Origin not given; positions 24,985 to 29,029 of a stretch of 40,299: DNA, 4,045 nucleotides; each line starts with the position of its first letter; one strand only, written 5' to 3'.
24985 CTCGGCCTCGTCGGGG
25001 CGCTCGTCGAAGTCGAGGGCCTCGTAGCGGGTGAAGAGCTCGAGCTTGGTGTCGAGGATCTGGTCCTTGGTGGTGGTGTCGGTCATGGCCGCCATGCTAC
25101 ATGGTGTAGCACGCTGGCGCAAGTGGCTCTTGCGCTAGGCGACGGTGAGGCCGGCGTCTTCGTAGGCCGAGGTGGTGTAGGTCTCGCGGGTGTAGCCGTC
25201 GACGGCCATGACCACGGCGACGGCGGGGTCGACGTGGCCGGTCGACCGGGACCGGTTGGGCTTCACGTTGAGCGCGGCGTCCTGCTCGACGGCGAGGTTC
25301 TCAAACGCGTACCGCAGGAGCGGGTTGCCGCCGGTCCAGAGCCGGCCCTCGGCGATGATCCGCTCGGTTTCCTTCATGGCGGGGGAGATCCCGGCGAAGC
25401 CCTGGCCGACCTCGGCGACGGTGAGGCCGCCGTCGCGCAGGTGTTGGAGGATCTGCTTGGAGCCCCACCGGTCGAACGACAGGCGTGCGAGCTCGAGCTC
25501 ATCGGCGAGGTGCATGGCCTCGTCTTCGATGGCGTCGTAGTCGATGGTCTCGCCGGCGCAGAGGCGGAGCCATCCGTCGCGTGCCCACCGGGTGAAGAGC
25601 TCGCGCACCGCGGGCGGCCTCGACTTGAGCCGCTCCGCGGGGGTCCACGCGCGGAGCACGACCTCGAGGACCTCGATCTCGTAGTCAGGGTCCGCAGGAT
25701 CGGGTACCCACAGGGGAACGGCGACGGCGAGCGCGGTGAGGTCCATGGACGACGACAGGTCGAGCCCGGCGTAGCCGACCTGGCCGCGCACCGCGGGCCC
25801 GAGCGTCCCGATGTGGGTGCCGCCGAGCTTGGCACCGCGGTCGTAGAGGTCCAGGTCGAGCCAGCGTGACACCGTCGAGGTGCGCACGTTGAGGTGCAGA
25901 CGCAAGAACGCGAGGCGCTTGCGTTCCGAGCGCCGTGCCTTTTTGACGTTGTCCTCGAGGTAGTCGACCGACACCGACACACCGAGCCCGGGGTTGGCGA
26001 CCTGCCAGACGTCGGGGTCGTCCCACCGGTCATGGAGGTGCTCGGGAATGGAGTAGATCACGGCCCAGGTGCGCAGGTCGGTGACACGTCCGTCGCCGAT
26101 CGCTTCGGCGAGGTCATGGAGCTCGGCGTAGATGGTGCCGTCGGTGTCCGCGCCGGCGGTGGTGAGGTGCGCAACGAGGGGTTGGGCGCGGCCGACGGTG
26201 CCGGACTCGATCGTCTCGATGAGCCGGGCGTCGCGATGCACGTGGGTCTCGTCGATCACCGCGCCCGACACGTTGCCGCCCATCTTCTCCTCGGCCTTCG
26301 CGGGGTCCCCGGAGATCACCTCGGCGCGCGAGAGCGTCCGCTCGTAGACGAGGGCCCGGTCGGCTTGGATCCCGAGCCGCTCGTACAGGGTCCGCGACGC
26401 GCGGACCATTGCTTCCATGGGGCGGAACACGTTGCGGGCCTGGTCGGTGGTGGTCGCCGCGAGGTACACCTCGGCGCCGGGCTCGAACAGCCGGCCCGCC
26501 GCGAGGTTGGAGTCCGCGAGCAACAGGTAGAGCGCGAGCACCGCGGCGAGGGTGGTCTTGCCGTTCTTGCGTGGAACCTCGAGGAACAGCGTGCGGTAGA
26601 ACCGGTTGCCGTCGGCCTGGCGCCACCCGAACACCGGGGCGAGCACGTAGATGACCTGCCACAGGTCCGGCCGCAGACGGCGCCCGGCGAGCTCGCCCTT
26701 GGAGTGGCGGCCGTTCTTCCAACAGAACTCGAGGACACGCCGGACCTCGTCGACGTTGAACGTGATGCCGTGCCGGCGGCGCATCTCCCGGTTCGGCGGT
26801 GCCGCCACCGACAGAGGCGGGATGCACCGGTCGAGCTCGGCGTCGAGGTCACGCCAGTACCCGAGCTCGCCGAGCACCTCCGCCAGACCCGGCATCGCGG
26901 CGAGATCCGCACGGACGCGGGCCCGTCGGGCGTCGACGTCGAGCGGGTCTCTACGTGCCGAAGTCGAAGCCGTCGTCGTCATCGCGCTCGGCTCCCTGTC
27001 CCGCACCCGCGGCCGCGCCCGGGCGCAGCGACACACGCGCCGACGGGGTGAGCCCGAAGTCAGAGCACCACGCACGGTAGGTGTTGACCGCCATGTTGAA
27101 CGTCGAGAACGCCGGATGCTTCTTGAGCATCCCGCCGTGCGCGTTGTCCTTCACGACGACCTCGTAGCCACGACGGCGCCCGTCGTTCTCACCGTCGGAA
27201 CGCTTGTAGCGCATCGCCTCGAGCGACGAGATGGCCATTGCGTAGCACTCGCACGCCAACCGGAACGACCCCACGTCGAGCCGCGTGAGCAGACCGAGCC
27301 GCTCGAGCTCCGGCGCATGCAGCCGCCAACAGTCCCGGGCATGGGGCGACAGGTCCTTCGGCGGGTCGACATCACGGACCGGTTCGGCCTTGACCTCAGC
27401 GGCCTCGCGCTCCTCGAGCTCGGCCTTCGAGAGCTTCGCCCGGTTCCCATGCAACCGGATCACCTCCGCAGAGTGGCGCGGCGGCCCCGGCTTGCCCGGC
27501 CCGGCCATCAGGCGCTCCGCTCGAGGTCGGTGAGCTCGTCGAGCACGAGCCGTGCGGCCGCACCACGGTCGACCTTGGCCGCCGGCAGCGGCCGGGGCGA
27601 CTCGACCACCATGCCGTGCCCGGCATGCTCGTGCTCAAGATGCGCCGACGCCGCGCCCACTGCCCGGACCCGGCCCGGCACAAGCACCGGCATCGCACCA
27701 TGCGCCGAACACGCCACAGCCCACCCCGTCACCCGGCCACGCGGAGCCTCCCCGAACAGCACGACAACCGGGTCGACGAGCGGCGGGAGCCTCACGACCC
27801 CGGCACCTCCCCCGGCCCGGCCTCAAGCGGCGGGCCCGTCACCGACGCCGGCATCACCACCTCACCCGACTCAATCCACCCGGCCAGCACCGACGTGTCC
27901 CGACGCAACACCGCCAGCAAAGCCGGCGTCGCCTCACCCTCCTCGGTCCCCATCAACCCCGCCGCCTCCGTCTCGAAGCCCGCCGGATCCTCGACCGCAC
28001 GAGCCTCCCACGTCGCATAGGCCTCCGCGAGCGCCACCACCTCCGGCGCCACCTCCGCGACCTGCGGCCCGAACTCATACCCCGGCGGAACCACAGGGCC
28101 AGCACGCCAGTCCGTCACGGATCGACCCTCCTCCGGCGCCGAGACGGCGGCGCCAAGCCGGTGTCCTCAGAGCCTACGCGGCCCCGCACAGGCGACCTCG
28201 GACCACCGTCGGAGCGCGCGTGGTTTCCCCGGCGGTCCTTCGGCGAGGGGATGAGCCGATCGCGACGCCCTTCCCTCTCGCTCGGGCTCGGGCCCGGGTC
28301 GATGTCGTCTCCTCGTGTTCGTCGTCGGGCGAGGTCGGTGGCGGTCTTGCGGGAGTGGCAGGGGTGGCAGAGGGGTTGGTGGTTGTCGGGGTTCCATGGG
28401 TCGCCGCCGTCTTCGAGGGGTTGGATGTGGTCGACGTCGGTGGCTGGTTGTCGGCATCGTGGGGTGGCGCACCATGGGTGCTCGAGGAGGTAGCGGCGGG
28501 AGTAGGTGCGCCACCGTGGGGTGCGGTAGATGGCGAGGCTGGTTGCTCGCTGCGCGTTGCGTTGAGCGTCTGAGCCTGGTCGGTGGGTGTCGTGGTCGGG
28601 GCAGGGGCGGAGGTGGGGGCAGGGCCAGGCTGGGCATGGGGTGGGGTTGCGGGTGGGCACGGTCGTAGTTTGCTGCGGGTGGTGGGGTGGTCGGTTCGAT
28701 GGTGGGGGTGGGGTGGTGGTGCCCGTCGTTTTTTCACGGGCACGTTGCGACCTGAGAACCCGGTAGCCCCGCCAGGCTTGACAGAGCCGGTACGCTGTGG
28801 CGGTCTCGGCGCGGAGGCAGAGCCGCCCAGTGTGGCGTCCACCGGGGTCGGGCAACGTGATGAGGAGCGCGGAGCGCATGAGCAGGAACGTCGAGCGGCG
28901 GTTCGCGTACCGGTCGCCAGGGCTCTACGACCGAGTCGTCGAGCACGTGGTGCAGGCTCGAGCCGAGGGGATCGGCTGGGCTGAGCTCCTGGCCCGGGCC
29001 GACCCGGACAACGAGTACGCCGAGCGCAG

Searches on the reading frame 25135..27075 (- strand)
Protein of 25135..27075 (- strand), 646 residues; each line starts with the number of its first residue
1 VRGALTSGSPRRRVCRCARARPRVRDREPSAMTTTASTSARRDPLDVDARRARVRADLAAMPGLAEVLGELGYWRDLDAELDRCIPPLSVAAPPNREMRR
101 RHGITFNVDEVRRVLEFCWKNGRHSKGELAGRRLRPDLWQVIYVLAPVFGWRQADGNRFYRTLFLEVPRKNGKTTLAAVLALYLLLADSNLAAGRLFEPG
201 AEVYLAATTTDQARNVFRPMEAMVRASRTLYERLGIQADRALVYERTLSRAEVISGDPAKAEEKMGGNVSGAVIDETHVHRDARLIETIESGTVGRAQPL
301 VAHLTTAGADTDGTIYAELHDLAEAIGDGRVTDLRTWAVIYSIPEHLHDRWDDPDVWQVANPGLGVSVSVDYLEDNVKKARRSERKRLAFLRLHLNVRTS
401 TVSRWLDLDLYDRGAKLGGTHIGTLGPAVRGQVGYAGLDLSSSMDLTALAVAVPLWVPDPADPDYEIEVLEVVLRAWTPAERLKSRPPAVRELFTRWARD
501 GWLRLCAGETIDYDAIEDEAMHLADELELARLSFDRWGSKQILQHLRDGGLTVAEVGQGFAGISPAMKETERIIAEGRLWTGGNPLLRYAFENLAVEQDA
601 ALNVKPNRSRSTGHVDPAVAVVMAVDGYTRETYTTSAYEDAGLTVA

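Call 8: search_protein_families(library=pfam, proteins=[window:25135-27075:-], max_evalue=0.01)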
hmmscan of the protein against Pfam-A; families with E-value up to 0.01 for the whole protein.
window:25135-27075:- (646 aa): 2 families
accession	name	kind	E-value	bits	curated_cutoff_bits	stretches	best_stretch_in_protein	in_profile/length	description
PF20441.4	TerL_nuclease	-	3.2e-33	115.6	24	1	333-626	4-280/286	Terminase large subunit, endonuclease domain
PF03354.21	TerL_ATPase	-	2.7e-18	66.7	23.7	1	139-320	2-174/178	Terminase large subunit, ATPase domain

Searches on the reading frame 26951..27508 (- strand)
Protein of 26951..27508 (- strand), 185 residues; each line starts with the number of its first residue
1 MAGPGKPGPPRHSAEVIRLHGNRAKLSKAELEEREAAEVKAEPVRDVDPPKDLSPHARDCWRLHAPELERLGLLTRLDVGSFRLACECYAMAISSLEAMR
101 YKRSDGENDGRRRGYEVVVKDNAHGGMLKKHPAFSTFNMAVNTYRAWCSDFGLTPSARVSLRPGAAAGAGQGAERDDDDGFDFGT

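Call 21: search_protein_families(library=pfam, proteins=[window:26951-27508:-], max_evalue=0.05)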
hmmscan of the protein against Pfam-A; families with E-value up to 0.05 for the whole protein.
window:26951-27508:- (185 aa): 1 family
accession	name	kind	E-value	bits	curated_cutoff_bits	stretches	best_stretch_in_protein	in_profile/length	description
PF05119.17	Terminase_4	-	3.1e-16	60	24.7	1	57-163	1-93/98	Phage terminase, small subunit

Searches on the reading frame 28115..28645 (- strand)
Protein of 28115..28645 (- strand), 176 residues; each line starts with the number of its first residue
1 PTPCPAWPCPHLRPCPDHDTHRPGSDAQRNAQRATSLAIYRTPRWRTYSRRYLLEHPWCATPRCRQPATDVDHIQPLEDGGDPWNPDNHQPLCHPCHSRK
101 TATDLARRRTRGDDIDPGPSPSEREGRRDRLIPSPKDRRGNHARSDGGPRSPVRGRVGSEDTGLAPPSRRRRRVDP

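Call 72: search_protein_families(library=pfam, proteins=[window:28115-28645:-], max_evalue=0.05)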
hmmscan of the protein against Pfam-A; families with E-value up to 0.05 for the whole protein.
window:28115-28645:- (176 aa): 2 families
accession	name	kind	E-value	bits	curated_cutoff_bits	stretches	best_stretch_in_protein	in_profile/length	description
PF01844.29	HNH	-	3.1e-07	30.9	21.4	1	65-102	5-46/47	HNH endonuclease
PF14279.12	HNH_5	-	0.0096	16.3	27.5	1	64-102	4-45/56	HNH endonuclease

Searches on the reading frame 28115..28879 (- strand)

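Call 21: search_protein_families(library=pfam, proteins=[window:28115-28879:-], max_evalue=0.05)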
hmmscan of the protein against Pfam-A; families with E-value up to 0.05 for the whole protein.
window:28115-28879:- (254 aa): 2 families
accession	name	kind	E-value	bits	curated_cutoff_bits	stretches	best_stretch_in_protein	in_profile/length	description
PF01844.29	HNH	-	5.6e-07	30.1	21.4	1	143-180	5-46/47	HNH endonuclease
PF14279.12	HNH_5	-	0.016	15.6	27.5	1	142-180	4-45/56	HNH endonuclease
